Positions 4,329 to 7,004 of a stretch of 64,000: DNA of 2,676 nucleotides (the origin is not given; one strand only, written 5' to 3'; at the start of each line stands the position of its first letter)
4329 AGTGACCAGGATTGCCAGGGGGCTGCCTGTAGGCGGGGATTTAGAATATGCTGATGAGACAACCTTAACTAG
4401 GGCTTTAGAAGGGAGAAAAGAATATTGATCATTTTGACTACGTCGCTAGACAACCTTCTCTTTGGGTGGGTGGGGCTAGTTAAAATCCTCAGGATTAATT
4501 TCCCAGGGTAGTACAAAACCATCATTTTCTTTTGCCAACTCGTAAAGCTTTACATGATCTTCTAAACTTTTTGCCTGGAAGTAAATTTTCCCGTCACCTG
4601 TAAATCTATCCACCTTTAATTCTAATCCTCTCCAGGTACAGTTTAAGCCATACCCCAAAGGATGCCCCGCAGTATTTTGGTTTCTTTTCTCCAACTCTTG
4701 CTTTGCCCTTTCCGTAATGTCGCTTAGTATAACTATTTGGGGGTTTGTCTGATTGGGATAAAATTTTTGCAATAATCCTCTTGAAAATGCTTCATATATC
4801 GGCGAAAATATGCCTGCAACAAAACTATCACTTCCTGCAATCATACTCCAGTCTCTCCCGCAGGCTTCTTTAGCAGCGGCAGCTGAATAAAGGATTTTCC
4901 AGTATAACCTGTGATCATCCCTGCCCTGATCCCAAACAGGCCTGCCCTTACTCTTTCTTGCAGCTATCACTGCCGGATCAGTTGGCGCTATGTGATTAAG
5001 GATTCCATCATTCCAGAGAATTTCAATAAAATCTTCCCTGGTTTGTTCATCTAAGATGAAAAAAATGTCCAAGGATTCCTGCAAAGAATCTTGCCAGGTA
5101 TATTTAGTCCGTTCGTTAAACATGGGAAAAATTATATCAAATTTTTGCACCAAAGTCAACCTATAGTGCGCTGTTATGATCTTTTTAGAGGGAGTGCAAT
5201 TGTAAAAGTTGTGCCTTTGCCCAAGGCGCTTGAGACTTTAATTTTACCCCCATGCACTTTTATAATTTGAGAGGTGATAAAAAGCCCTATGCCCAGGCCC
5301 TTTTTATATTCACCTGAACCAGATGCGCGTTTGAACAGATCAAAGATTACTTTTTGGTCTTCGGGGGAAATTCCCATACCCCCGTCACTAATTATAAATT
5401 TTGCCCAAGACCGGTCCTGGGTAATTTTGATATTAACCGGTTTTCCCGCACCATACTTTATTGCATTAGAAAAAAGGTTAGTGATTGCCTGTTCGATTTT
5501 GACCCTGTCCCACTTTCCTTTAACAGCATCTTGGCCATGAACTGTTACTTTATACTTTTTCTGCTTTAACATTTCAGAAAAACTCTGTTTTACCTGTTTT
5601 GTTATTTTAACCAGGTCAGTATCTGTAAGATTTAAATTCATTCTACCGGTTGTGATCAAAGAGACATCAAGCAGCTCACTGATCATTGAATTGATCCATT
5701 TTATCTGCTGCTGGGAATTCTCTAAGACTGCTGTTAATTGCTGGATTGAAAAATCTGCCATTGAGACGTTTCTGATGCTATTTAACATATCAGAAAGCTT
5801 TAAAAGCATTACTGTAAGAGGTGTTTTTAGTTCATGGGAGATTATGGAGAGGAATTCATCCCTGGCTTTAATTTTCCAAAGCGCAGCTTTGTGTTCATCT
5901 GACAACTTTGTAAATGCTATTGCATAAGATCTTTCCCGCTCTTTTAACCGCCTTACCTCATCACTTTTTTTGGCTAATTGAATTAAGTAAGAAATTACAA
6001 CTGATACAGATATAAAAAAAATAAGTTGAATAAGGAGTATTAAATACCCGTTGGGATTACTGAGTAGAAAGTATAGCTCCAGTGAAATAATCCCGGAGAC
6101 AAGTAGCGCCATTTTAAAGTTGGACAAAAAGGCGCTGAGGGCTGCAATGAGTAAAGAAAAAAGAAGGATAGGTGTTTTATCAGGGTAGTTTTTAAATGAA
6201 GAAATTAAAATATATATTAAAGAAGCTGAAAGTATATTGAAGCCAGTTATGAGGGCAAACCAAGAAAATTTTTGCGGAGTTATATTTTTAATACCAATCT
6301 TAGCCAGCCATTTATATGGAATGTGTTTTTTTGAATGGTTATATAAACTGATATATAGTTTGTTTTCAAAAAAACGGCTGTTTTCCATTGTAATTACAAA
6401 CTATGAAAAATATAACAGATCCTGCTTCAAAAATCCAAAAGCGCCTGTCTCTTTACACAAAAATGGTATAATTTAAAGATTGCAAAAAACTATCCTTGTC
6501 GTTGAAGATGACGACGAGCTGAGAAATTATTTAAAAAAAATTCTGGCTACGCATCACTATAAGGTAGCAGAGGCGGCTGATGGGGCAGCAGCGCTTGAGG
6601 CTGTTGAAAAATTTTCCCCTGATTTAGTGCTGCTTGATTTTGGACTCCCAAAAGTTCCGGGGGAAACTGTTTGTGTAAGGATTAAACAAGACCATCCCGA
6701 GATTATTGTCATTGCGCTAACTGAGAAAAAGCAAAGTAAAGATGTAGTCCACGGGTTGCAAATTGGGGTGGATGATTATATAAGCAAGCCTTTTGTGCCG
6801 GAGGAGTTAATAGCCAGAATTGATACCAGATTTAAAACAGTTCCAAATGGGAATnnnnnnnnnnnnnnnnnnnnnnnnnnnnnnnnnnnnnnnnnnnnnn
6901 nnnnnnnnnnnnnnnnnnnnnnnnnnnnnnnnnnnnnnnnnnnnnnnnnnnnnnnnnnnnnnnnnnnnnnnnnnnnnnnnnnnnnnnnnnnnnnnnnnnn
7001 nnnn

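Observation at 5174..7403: Two-component pair whose response regulator output is a membrane bPH_2 (YdbS-like) domain instead of a DNA-binding domain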

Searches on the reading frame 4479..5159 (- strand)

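Call 3: search_protein_families(library=pfam, proteins=[window:4479-5159:-], max_evalue=1)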
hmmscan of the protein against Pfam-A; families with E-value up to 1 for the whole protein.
window:4479-5159:- (227 aa): 1 family
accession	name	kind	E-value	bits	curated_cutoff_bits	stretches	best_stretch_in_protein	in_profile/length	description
PF09650.15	PHA_gran_rgn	-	0.038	14.7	26.6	1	150-206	12-65/87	Putative polyhydroxyalkanoic acid system protein (PHA_gran_rgn)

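Call 61: search_protein_families(library=padloc, proteins=[window:4479-5159:-], max_evalue=0.01)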
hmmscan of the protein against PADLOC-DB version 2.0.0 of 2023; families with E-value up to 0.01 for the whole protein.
window:4479-5159:- (227 aa): 0 families

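Call 62: search_protein_families(library=ncbifam, proteins=[window:4479-5159:-], max_evalue=1)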
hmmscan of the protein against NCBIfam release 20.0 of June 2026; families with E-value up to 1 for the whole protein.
window:4479-5159:- (227 aa): 2 families
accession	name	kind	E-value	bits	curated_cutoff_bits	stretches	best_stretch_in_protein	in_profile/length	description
TIGR00266.1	TIGR00266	hypoth_equivalog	0.031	13.8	96.6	1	174-205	182-213/222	TIGR00266 family protein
TIGR02610.1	PHA_gran_rgn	hypoth_equivalog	0.2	11.8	40.25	1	169-205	31-67/91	putative polyhydroxyalkanoic acid system protein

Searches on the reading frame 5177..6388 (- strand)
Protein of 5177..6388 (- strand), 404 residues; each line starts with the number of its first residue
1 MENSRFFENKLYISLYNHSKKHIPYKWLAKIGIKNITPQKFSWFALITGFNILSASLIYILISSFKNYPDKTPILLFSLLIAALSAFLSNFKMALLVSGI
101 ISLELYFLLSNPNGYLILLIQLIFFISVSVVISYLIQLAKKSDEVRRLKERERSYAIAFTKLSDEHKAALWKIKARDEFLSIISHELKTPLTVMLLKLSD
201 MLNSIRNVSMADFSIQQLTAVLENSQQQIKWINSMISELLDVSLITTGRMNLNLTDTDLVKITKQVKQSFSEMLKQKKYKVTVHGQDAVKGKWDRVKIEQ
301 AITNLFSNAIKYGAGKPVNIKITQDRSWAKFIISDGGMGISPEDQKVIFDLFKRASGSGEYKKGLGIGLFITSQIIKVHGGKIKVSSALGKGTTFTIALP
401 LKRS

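Call 3: search_protein_families(library=pfam, proteins=[window:5177-6388:-], max_evalue=1)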
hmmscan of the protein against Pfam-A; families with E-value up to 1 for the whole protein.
window:5177-6388:- (404 aa): 10 families
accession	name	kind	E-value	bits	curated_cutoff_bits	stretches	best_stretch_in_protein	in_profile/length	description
PF02518.31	HATPase_c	-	5.2e-24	85.3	26.4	1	294-402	2-110/111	Histidine kinase-, DNA gyrase B-, and HSP90-like ATPase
PF00512.31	HisKA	-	1.4e-09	38.3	26.9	1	175-247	1-65/66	His Kinase A (phospho-acceptor) domain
PF13493.11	DUF4118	-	0.001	19.3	28.4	1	53-145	9-103/107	Domain of unknown function (DUF4118)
PF13589.12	HATPase_c_3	-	0.0014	19.1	25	1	298-373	3-81/137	Histidine kinase-, DNA gyrase B-, and HSP90-like ATPase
PF21370.4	PAS_GdpP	-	0.0061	17.4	27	1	221-286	17-81/90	Cyclic-di-AMP phosphodiesterase GdpP-like, PAS domain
PF13581.12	HATPase_c_2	-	0.0093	16.4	27.4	1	297-371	31-104/127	Histidine kinase-like ATPase domain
PF23984.1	DUF7307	-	0.022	15.1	27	1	201-279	2-85/129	Pam3 gp33-like protein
PF02108.21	FliH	-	0.055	13.9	24.1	1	215-288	4-79/128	Flagellar assembly protein FliH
PF11777.13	DUF3316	-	0.11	13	24.4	1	117-185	3-68/145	Protein of unknown function (DUF3316)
PF22201.2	FlaF_Ig-like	-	0.24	12.3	28.4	1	10-50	50-88/112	Conserved flagellar protein F, immunoglobulin-like domain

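Call 4: search_protein_families(library=ncbifam, proteins=[window:5177-6388:-], max_evalue=1)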
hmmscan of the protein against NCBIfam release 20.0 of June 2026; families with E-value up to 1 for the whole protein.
window:5177-6388:- (404 aa): 83 families (the best 25 are shown)
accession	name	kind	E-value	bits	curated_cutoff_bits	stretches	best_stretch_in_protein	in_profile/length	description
NF047874.1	MASE3_PAS_HK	subfamily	4.7e-42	144.6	560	1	169-402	391-626/655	MASE3 domain-containing sensor histidine kinase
NF046044.1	PnpS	equivalog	6.8e-40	137.3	400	1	174-400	168-390/390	two-component system histidine kinase PnpS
NF006800.0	PRK09303.1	equivalog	4.4e-39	134.5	342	1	151-403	126-379/383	histidine kinase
NF040691.1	MtrAB_MtrB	equivalog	1.6e-37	129.7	450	1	177-402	272-493/507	MtrAB system histidine kinase MtrB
NF033092.0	HK_WalK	equivalog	6.5e-37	127.4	725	1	175-401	371-594/594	cell wall metabolism sensor histidine kinase WalK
TIGR02966.1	phoR_proteo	equivalog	2.4e-36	125.4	334.2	1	174-398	112-332/333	phosphate regulon sensor histidine kinase PhoR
TIGR02956.1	TMAO_torS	equivalog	1.1e-31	109.8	676.5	1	174-404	462-685/967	TMAO reductase system sensor histidine kinase/response regulator TorS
NF011874.0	PRK15347.1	equivalog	1.5e-31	109.3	852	1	166-402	388-615/921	two component system sensor kinase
NF047465.1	hybrid_HK_LvrA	exception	3.3e-31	108.1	1200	1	176-402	202-423/819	hybrid histidine kinase/response regulator LvrA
NF041947.1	LuxQ_Vibrio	equivalog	1.6e-30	105.7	1200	1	167-402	463-697/843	quorum-sensing autoinducer 2 sensor kinase/phosphatase LuxQ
TIGR01386.1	cztS_silS_copS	subfamily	3.6e-30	105.4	292.55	1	176-400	241-457/457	heavy metal sensor histidine kinase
NF041880.1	EPS_EpsF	equivalog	1.1e-29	103.3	900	1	174-400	272-492/492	response regulator EpsF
NF041832.1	near_NosP_CTERM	subfamily_domain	1.6e-28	99.9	400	1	176-402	7-226/370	NahK/ErcS family hybrid sensor histidine kinase/response regulator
NF033091.0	HK_VanS_ACDEFG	equivalog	1.6e-28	99.6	400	1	124-400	21-293/293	vancomycin resistance histidine kinase VanS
NF045595.1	HK_scytonemin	equivalog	5.2e-28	97.8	865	1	175-402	414-636/637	scytonemin biosynthesis sensor histidine kinase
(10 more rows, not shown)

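Call 61: search_protein_families(library=padloc, proteins=[window:5177-6388:-], max_evalue=0.01)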
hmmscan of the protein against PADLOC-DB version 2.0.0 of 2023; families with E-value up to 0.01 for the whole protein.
window:5177-6388:- (404 aa): 1 family
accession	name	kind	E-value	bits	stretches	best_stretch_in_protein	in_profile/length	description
PDLC04647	PDC-M43B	-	2.9e-08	31.2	1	252-387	183-319/347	-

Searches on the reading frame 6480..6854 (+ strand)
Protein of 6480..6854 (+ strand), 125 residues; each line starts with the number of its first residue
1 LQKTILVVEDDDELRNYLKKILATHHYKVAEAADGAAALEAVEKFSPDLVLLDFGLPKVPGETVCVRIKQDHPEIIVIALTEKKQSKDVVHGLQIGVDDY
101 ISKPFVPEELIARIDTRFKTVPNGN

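Call 63: search_solved_structures(query=window:6480-6854:+, max_evalue=1e-15, show_alignments=2)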
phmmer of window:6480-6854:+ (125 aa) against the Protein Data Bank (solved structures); distinct sequences matched with E-value up to 1e-15: 32.
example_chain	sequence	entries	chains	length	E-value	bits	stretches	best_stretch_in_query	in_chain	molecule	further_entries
3nhz_A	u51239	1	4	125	2.9e-23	85.6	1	1-119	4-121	Two component system transcriptional regulator mtrA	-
2gwr_A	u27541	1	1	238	1.6e-22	83.2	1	1-119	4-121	DNA-binding response regulator mtrA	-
9g85_A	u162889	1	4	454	1.7e-22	83.1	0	3-121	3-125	Response regulator PleD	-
2wb4_A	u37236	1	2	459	1.7e-22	83.1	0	3-121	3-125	DIGUANYLATE CYCLASE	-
9g86_A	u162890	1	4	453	2.8e-22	82.4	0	5-121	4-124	Response regulator PleD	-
1w25_A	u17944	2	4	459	2.9e-22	82.3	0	5-121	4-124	STALKED-CELL DIFFERENTIATION CONTROLLING PROTEIN | RESPONSE REGULATOR PLED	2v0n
3f6p_A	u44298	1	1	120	8.4e-22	80.9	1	1-117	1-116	Transcriptional regulatory protein yycF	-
2zwm_A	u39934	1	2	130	9e-22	80.7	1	1-118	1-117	Transcriptional regulatory protein yycF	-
1mvo_A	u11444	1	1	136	1.3e-21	80.3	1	1-116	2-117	PhoP response regulator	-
8fk2_A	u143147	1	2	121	1.1e-19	74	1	3-120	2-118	Putative response regulator CovR VicR-like protein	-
9dvt_R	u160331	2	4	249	1.8e-19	73.4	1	2-116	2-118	DNA-binding dual master transcriptional regulator RpaA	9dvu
6is1_A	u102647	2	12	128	1.7e-18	70.2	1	4-119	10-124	Response regulator ArlR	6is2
3t6k_A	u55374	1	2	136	2.7e-18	69.5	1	3-115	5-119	Response regulator receiver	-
6is3_C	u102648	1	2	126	2.7e-18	69.5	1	4-115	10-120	Response regulator ArlR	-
5e3j_A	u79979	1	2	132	3.6e-18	69.1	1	4-116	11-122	Response regulator RstA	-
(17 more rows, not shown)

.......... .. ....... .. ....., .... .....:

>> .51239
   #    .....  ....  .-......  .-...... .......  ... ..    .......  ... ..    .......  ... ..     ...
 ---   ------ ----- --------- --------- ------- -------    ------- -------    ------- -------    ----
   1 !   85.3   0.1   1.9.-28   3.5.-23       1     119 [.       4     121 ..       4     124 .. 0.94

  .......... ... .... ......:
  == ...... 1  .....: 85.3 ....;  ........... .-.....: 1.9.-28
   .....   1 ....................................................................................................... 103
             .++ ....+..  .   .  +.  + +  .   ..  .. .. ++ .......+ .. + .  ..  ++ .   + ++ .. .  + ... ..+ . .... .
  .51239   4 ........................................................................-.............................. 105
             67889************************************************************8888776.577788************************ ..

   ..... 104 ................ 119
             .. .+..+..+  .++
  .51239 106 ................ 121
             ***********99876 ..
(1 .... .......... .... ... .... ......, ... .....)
